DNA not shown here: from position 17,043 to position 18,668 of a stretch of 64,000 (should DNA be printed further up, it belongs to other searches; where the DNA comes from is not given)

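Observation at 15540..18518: Tandem array of four VirB2/TrbC-like pilin paralogs with anchored binding-protein, co-transcribed after gyrA and a methyltransferase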

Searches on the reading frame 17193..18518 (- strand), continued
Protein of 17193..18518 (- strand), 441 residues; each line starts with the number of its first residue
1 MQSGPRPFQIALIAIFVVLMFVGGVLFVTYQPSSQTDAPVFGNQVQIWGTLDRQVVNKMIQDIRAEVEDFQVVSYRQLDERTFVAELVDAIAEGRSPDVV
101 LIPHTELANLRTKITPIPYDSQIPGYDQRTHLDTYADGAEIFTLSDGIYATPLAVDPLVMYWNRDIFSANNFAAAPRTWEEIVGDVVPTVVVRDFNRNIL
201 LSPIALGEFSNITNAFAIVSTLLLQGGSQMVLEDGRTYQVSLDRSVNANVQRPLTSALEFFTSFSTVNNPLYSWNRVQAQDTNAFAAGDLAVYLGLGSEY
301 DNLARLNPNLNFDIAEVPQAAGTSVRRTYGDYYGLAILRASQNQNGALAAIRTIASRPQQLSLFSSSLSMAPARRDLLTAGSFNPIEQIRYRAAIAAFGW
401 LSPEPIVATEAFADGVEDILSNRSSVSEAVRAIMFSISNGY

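Call 35: search_solved_structures(query=A1, max_evalue=0.001, show_alignments=1)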
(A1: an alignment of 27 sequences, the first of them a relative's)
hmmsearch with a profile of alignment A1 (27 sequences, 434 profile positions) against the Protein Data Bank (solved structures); distinct sequences matched with E-value up to 0.001: 278 (the best 60 are shown).
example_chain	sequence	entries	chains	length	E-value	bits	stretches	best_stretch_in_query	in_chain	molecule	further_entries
4r9f_A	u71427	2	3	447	9.4e-11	44.3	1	83-177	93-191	MBP1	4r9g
8jbg_B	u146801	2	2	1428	5.9e-10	41.7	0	43-177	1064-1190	Neuromedin-K receptor (NK3R-pFastbac1) | NK3R-pFastbac1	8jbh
9vus_A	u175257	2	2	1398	1.5e-09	40.3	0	58-177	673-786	Soluble cytochrome b562,2-oxoglutarate receptor 1,Soluble cytochrome b562,2-oxoglutarate r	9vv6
1eu8_A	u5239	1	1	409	3.4e-08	35.9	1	74-179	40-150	TREHALOSE/MALTOSE BINDING PROTEIN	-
4qrz_A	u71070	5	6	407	1.1e-07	34.2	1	70-180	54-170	ABC-TYPE SUGAR TRANSPORTER | ABC transporter, substrate binding protein (Sugar)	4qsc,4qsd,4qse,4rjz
5u2p_A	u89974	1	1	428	2.7e-07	32.9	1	52-373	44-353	Sugar ABC transporter substrate-binding protein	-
5ci5_A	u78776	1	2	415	2.7e-07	32.9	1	144-428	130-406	Extracellular solute-binding protein family 1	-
3uor_A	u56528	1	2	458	4.5e-07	32.2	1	43-181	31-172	ABC transporter sugar binding protein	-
5ysb_A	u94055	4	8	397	4.9e-07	32.1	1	45-179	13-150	Lin1841 protein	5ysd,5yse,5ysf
3jzj_A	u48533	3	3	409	7e-07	31.6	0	38-170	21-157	Acarbose/maltose binding protein GacH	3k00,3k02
3k01_A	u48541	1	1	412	7.7e-07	31.4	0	39-170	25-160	Acarbose/maltose binding protein GacH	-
2hfb_A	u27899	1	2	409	1.6e-06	30.3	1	44-183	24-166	Sugar ABC transporter, sugar-binding protein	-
6pql_A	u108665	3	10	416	1.7e-06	30.3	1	44-183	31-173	ABC transporter sugar-binding protein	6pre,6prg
2heu_A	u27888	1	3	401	2.4e-06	29.8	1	51-183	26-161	Sugar ABC transporter, sugar-binding protein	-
9p0x_T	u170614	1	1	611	2.9e-06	29.5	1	7-177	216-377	Tissue factor,Maltose/maltodextrin-binding periplasmic protein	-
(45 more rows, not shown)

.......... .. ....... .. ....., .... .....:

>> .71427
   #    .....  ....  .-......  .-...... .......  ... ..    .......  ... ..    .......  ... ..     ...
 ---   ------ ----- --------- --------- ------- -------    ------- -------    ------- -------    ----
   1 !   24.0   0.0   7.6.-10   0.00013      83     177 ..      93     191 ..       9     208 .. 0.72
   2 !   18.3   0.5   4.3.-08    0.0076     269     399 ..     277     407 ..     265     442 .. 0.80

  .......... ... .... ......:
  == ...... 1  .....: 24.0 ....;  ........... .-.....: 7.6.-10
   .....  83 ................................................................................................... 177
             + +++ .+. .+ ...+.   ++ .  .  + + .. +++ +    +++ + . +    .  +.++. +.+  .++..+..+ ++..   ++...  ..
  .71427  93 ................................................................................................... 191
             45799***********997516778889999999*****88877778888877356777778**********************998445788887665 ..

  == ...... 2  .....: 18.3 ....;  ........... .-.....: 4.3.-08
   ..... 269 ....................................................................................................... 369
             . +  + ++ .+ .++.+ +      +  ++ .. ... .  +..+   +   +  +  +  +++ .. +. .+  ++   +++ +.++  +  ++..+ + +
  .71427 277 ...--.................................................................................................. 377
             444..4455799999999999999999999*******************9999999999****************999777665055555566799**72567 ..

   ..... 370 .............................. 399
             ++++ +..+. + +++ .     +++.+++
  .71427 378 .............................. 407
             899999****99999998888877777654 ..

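Call 46: predict_structure(alignment_id=A1)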
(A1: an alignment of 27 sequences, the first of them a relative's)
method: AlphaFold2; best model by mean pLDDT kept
length: 441 residues; sequences in the alignment: 27
mean_pLDDT: 91.8   pTM: 0.85
mean pLDDT of the five models: 91.8, 91.6, 90.7, 90.4, 88.6
residues with pLDDT >= 90: 354; 70-90: 74; 50-70: 5; < 50: 8
segments of 3 or more residues with pLDDT < 50: 30-36
pLDDT, mean of each block of 10 residues (from residue 1): 73 90 74 53 95 97 94 97 95 97 95 95 87 94 95 98 97 96 94 87 91 95 93 88 86 94 85 82 94 97 95 96 89 98 96 95 96 96 95 96 93 96 95 96 92
secondary structure, 60 per line:
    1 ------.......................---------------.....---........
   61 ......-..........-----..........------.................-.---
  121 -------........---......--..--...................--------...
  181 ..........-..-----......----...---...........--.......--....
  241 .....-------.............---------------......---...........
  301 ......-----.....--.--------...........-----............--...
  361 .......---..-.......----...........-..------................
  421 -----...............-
elements in order: H7-29 E45-49 H53-66 H68-72 E73-77 H83-92 E99-103 H104-113 H128-134 H139-142 E151-163 H164-169 H179-190 E199-204 H215-225 E228-234 E237-245 H253-265 H281-286 E290-296 H297-306 E312-316 E328-338 H344-355 H358-367 H375-380 H385-395 H405-420 H426-440

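Call 50: fold_search(model_id=the predicted structure, library=pdb)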
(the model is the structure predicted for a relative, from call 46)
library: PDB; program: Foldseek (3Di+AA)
matches with E <= 10: 1357; with E <= 0.001: 1081
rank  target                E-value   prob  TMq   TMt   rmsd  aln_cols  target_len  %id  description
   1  6dts_B                7.2e-21  1.00  0.64  0.73   5.1       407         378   15  Maltotetraose bound T. maritima MalE2 (released 2018-09-19)
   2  2fnc_A                1.1e-20  1.00  0.64  0.73   4.9       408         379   14  Thermotoga maritima maltotriose binding protein bound with maltotriose. (released 2007-01-16)
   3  2zyo_A                1.6e-20  1.00  0.69  0.78   4.0       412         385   14  Crystal structure of cyclo/maltodextrin-binding protein complexed with maltotetraose (released 2009-03-31)
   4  6dts_A                2.0e-20  1.00  0.64  0.73   4.8       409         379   15  Maltotetraose bound T. maritima MalE2 (released 2018-09-19)
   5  4qsd_A                2.2e-20  1.00  0.64  0.72   5.4       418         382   18  Crystal structure of atu4361 sugar transporter from Agrobacterium Fabrum C58, target efi-510558, with bound sucrose (released 2014-08-06)
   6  5ysf_A                2.6e-20  1.00  0.67  0.75   4.6       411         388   14  Crystal structure of beta-1,2-glucooligosaccharide binding protein in complex with sophoropentaose (released 2018-05-02)
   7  2gha_A                5.4e-20  1.00  0.61  0.70   5.5       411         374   15  Thermotoga maritima maltotriose binding protein bound with maltotriose (released 2007-02-06)
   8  4rjz                  5.7e-20  1.00  0.67  0.76   4.3       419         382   18  Crystal structure of ATU4361 sugar transporter from Agrobacterium fabrum C58, target EFI-510558, an open conformation (released 2014-11-05)
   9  3iov_A                5.7e-20  1.00  0.66  0.71   4.6       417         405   15  Huntingtin amino-terminal region with 17 Gln residues - crystal C99 (released 2009-09-29)
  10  5ci5_B                1.4e-19  1.00  0.65  0.72   5.3       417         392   15  Crystal Structure of an ABC transporter Solute Binding Protein from Thermotoga Lettingae TMO (Tlet_1705, TARGET EFI-51 (released 2015-07-22)
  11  3iov_C                1.6e-19  1.00  0.65  0.71   4.5       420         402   15  Huntingtin amino-terminal region with 17 Gln residues - crystal C99 (released 2009-09-29)
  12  2ghb_A                1.7e-19  1.00  0.66  0.76   4.5       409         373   14  Thermotoga maritima maltotriose binding protein, ligand free form (released 2007-02-06)
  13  6dtt_A                1.8e-19  1.00  0.65  0.75   4.8       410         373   15  Apo T. maritima MalE2 (released 2018-09-19)
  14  2gha_B                1.8e-19  1.00  0.62  0.71   5.3       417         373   15  Thermotoga maritima maltotriose binding protein bound with maltotriose (released 2007-02-06)
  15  6dtu_A                1.8e-19  1.00  0.60  0.69   5.6       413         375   15  Maltotetraose bound T. maritima MalE1 (released 2018-09-19)
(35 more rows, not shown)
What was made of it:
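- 17193..18518 (-): Membrane-anchored extracytoplasmic solute-binding protein (441 aa), MalE-like fold. The best PDB folds are maltodextrin and other oligosaccharide binders, E about 1e-20 at 13-18% identity (calls 46, 50).
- On ABC-importer solute-binding protein, family 1 (PF01547): The AF2 model has pLDDT 91.8, and Foldseek finds MalE-type binders at E about 1e-20 (calls 46, 50).
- The SBP has a standard MalE-like fold (call 50).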

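Call 90: find_homologous_proteins(query=L061:6986-8665:+, max_evalue=1e-10)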
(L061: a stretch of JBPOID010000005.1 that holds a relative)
Query L061:6986-8665:+ (560 aa): 1355 proteins with E <= 1e-10 among 8000 candidates; the best 120 are listed.
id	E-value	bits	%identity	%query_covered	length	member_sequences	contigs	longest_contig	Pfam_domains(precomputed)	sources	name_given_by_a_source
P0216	0.0e+0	1229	100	100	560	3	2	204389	PF13416.12,PF01547.31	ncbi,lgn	-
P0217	3.7e-241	819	65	99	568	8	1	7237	PF13416.12,PF01547.31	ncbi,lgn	-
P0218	5.6e-183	628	64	76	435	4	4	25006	PF13416.12,PF01547.31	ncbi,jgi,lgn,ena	ncbi:MAG TPA: extracellular solute-binding protein [Candidatus Paceibacterota bacterium]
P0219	1.7e-182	626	67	73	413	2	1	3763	PF13416.12,PF18895.6,PF01547.31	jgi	-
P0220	3.9e-181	621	62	77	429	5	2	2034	PF13416.12,PF01547.31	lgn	-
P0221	8.6e-179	614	62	77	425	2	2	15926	PF13416.12,PF01547.31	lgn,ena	-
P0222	1.9e-178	613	62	76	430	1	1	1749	PF13416.12,PF01547.31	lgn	-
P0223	9.9e-178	610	61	76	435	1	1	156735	PF13416.12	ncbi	-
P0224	6.5e-177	608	63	77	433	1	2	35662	PF13416.12,PF01547.31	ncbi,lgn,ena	-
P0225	1.8e-176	606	63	77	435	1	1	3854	PF13416.12,PF01547.31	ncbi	-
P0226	5.0e-176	605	62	77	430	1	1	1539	PF13416.12,PF01547.31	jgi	jgi:ABC-type glycerol-3-phosphate transport system substrate-binding protein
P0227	1.8e-175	603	61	77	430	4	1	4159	PF13416.12,PF01547.31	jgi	-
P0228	8.7e-175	601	61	76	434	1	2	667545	PF13416.12,PF01547.31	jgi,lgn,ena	-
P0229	2.4e-174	599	62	77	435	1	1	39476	PF13416.12,PF01547.31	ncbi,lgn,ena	-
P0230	5.6e-174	598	62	77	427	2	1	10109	PF13416.12,PF01547.31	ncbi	-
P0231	8.9e-174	597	63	76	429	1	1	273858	PF13416.12,PF01547.31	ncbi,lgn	-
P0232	1.7e-173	596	63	76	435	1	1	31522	PF13416.12,PF01547.31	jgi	jgi:ABC-type glycerol-3-phosphate transport system substrate-binding protein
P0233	2.3e-172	593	62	77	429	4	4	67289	PF13416.12,PF01547.31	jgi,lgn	jgi:ABC-type glycerol-3-phosphate transport system substrate-binding protein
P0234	3.6e-172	592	62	77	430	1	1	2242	PF13416.12,PF01547.31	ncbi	-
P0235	1.4e-171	590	61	77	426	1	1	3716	PF13416.12,PF01547.31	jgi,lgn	-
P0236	2.3e-171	589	60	77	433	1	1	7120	PF13416.12,PF01547.31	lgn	-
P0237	3.4e-170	585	60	77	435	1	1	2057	PF13416.12,PF01547.31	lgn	-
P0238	1.9e-169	583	61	77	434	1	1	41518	PF13416.12,PF01547.31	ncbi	-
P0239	2.9e-169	582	60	77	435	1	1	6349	PF13416.12,PF01547.31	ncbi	-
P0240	3.4e-169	582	61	76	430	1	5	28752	PF13416.12,PF01547.31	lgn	-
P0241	1.8e-168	580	60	77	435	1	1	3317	PF13416.12,PF01547.31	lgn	-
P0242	6.4e-168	578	61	77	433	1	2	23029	PF13416.12,PF01547.31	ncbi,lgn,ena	-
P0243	1.1e-167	577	61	77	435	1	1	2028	PF13416.12,PF01547.31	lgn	-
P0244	2.5e-167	576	60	77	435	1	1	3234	PF13416.12,PF01547.31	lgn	-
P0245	3.5e-167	575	61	76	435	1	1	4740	PF13416.12,PF01547.31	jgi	jgi:ABC-type glycerol-3-phosphate transport system substrate-binding protein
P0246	6.4e-167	575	59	77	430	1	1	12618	PF13416.12,PF01547.31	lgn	-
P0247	3.8e-166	572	59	76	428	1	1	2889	PF13416.12,PF01547.31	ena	-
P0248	5.7e-166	571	59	77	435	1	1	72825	PF13416.12,PF01547.31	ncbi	-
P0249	9.4e-166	571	58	76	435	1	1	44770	PF13416.12,PF01547.31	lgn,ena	-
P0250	1.4e-165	570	60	77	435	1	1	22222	PF13416.12,PF01547.31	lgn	-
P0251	3.3e-165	569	59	76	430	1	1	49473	PF13416.12,PF01547.31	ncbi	-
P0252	4.5e-165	568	59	77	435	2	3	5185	PF13416.12,PF01547.31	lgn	-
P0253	5.1e-165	568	58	76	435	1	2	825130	PF13416.12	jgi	jgi:ABC-type glycerol-3-phosphate transport system substrate-binding protein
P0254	8.8e-165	567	58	76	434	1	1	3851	PF13416.12,PF01547.31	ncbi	-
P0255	6.2e-163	561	58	76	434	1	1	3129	PF13416.12,PF01547.31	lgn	-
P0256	7.2e-163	561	60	76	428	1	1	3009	PF13416.12,PF01547.31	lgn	-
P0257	1.9e-162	560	59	76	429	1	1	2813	PF13416.12,PF01547.31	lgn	-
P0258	2.8e-162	559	58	77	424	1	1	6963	PF13416.12,PF01547.31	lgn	-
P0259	6.6e-161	555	58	76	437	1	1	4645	PF13416.12,PF01547.31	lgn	-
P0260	1.2e-160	554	57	76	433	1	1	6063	PF13416.12,PF01547.31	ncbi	-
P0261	1.7e-160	553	58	76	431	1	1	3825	PF13416.12,PF01547.31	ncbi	-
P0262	8.1e-160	551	58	76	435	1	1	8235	PF13416.12,PF01547.31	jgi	jgi:ABC-type glycerol-3-phosphate transport system substrate-binding protein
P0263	1.3e-159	550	58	76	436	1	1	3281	PF13416.12,PF01547.31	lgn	-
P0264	1.4e-159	550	57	76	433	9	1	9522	PF13416.12,PF01547.31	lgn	-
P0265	3.0e-159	549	58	76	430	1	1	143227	PF13416.12,PF01547.31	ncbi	ncbi:MAG: extracellular solute-binding protein [Patescibacteria group bacterium]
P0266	4.2e-159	549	56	76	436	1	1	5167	PF13416.12,PF01547.31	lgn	-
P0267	1.0e-158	547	57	76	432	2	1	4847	PF13416.12,PF01547.31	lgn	-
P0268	2.2e-158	546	57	76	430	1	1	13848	PF13416.12,PF01547.31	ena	-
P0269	2.4e-158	546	55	76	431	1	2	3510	PF13416.12,PF01547.31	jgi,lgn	jgi:ABC-type glycerol-3-phosphate transport system substrate-binding protein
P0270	3.1e-158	546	56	76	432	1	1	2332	PF13416.12,PF01547.31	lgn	-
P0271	1.3e-157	544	57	76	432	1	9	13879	PF13416.12,PF01547.31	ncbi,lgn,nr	ncbi:MAG: multiple sugar transport system substrate-binding protein [Patescibacteria group bacterium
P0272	1.3e-157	544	57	76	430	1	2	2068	PF13416.12,PF01547.31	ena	-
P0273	2.4e-157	543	55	76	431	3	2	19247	PF13416.12,PF01547.31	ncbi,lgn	-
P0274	2.8e-157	543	57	76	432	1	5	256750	PF13416.12,PF01547.31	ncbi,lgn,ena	ncbi:MAG: extracellular solute-binding protein [Patescibacteria group bacterium]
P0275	3.5e-157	542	56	76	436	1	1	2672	PF13416.12,PF01547.31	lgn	-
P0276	5.3e-157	542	57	76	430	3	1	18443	PF13416.12,PF01547.31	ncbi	-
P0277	5.4e-157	542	55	76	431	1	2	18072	PF01547.31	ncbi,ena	-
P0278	8.2e-157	541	57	76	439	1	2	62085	PF13416.12,PF01547.31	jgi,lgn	jgi:ABC-type glycerol-3-phosphate transport system substrate-binding protein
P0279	1.6e-156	540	57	76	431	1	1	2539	PF13416.12,PF01547.31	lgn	-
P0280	2.9e-156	539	55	76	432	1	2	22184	PF13416.12,PF01547.31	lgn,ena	-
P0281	3.1e-156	539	57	76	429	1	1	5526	PF13416.12,PF01547.31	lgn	-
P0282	3.6e-156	539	57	76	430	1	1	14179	PF13416.12,PF01547.31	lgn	-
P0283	1.8e-155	537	57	76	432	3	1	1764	PF13416.12,PF01547.31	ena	-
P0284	2.2e-155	537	55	76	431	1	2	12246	PF13416.12,PF01547.31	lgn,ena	-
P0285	2.3e-155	536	57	76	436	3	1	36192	PF13416.12,PF01547.31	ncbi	-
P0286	2.4e-155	536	46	100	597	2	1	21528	PF13416.12,PF01547.31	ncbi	-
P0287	3.6e-155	536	57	76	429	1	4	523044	PF13416.12,PF01547.31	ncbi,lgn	-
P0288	4.1e-155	536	56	76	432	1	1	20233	PF13416.12,PF01547.31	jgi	jgi:ABC-type glycerol-3-phosphate transport system substrate-binding protein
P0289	4.5e-155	535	56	76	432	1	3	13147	PF13416.12,PF01547.31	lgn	-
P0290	5.9e-155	535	46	100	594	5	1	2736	PF13416.12,PF01547.31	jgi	jgi:ABC-type glycerol-3-phosphate transport system substrate-binding protein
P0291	1.1e-154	534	56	76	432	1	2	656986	PF13416.12,PF01547.31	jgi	jgi:ABC-type glycerol-3-phosphate transport system substrate-binding protein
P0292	1.2e-154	534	55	76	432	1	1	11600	PF13416.12,PF01547.31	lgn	-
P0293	1.2e-154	534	56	76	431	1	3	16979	PF13416.12,PF01547.31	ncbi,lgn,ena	-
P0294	1.4e-154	534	55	76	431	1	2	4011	PF13416.12,PF01547.31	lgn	-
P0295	1.5e-154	534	56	76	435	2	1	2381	PF13416.12,PF01547.31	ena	-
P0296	1.5e-154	534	56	76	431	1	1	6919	PF13416.12,PF01547.31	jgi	jgi:ABC-type glycerol-3-phosphate transport system substrate-binding protein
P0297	1.8e-154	533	56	76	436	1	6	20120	PF13416.12,PF01547.31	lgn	-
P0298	3.3e-154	533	57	76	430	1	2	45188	PF13416.12,PF01547.31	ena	-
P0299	3.6e-154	532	55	76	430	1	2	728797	PF13416.12,PF01547.31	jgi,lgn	jgi:ABC-type glycerol-3-phosphate transport system substrate-binding protein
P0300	6.1e-154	532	55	76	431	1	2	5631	PF13416.12,PF01547.31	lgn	-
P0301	7.9e-154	531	55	76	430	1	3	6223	PF13416.12,PF01547.31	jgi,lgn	jgi:ABC-type glycerol-3-phosphate transport system substrate-binding protein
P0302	8.9e-154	531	54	76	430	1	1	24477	PF13416.12,PF01547.31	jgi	jgi:ABC-type glycerol-3-phosphate transport system substrate-binding protein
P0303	1.3e-153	531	55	76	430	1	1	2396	PF13416.12,PF01547.31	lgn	-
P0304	2.6e-153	530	56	76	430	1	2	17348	PF13416.12,PF01547.31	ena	-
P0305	3.1e-153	529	56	76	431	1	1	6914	PF13416.12,PF01547.31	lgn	-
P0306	5.7e-153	529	57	76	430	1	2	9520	PF13416.12,PF01547.31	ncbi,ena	ncbi:MAG: extracellular solute-binding protein [Patescibacteria group bacterium]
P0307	6.2e-153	528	55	76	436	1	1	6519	PF13416.12,PF01547.31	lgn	-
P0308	9.1e-153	528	55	76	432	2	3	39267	PF13416.12,PF01547.31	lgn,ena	-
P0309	1.6e-152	527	54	76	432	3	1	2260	PF13416.12,PF01547.31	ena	-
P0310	1.7e-152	527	55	76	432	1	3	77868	PF13416.12,PF01547.31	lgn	-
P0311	2.6e-152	526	56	76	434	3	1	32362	PF13416.12,PF01547.31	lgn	-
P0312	4.4e-152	526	54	76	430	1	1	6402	PF13416.12,PF01547.31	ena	-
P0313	6.0e-152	525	54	76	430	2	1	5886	PF13416.12,PF01547.31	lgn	-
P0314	6.1e-152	525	55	76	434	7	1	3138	PF13416.12,PF01547.31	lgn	-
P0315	8.7e-152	525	56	76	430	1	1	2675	PF13416.12,PF01547.31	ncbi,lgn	-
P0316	9.4e-152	525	57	76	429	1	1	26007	PF13416.12,PF01547.31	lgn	-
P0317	1.5e-151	524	56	76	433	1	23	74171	PF13416.12,PF01547.31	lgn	-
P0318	2.3e-151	523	55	76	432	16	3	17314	PF13416.12,PF01547.31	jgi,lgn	jgi:multiple sugar transport system substrate-binding protein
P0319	2.5e-151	523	54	76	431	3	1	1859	PF13416.12,PF01547.31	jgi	jgi:ABC-type glycerol-3-phosphate transport system substrate-binding protein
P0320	3.0e-151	523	55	75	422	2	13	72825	PF13416.12,PF01547.31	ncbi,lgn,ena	-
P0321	4.9e-151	522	55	76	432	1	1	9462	PF13416.12,PF01547.31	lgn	-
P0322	5.7e-151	522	55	76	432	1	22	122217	PF13416.12,PF01547.31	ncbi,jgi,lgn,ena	jgi:ABC-type glycerol-3-phosphate transport system substrate-binding protein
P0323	6.3e-151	522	55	76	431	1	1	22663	PF13416.12,PF01547.31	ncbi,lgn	-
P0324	1.4e-150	521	53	76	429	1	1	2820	PF13416.12,PF01547.31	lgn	-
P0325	3.1e-150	520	54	76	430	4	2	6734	PF13416.12,PF01547.31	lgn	-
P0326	7.0e-150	518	55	76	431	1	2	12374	PF13416.12,PF01547.31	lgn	-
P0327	2.1e-149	517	57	76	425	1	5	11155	PF13416.12,PF01547.31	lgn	-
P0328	2.5e-149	517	54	76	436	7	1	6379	PF13416.12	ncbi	-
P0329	2.9e-149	516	54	77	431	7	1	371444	PF13416.12,PF01547.31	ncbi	-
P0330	4.6e-149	516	55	76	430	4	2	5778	PF01547.31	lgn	-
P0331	5.0e-149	516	55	76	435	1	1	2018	PF13416.12,PF01547.31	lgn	-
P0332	6.6e-149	515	54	76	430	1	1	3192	PF13416.12,PF01547.31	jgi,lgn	jgi:ABC-type glycerol-3-phosphate transport system substrate-binding protein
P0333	1.4e-148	514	54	76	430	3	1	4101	PF13416.12,PF01547.31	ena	-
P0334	1.6e-148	514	53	76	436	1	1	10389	PF13416.12,PF01547.31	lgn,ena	-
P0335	1.9e-148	514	54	76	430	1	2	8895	PF13416.12,PF01547.31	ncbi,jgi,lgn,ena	jgi:ABC-type glycerol-3-phosphate transport system substrate-binding protein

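Call 95: search_protein_representatives(alignment_id=A1)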
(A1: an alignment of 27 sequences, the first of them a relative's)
Query: 27 sequences, 434 profile positions. Proteins with E-value up to 0.001 (for the whole library): 4898; up to 1e-10: 2532; up to 1e-30: 1514. The best 150 are listed.
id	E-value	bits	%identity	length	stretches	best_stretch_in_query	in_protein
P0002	1.5e-187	640.1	-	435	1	3-434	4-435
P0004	3.7e-179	612.5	-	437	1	2-434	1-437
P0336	3.6e-174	596.0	-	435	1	2-434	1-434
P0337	3.6e-173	592.7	-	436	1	1-434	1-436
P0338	6.0e-173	592.0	-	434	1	2-434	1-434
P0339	1.5e-163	561.0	-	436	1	1-434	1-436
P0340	1.9e-163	560.7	-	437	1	2-434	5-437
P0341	1.6e-161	554.3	-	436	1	2-434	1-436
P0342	4.0e-160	549.7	-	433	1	1-434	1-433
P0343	2.0e-158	544.1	-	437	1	4-434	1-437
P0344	7.6e-158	542.2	-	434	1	1-434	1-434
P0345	1.4e-157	541.4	-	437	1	2-432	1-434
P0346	4.0e-155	533.3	-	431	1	4-434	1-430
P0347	7.7e-148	509.3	-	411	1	25-434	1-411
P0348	1.9e-147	507.9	-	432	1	4-431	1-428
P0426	1.9e-114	399.2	-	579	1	7-428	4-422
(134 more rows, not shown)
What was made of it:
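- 17193..18518 (-): The family has 1514 clusters at E<=1e-30 (call 95).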
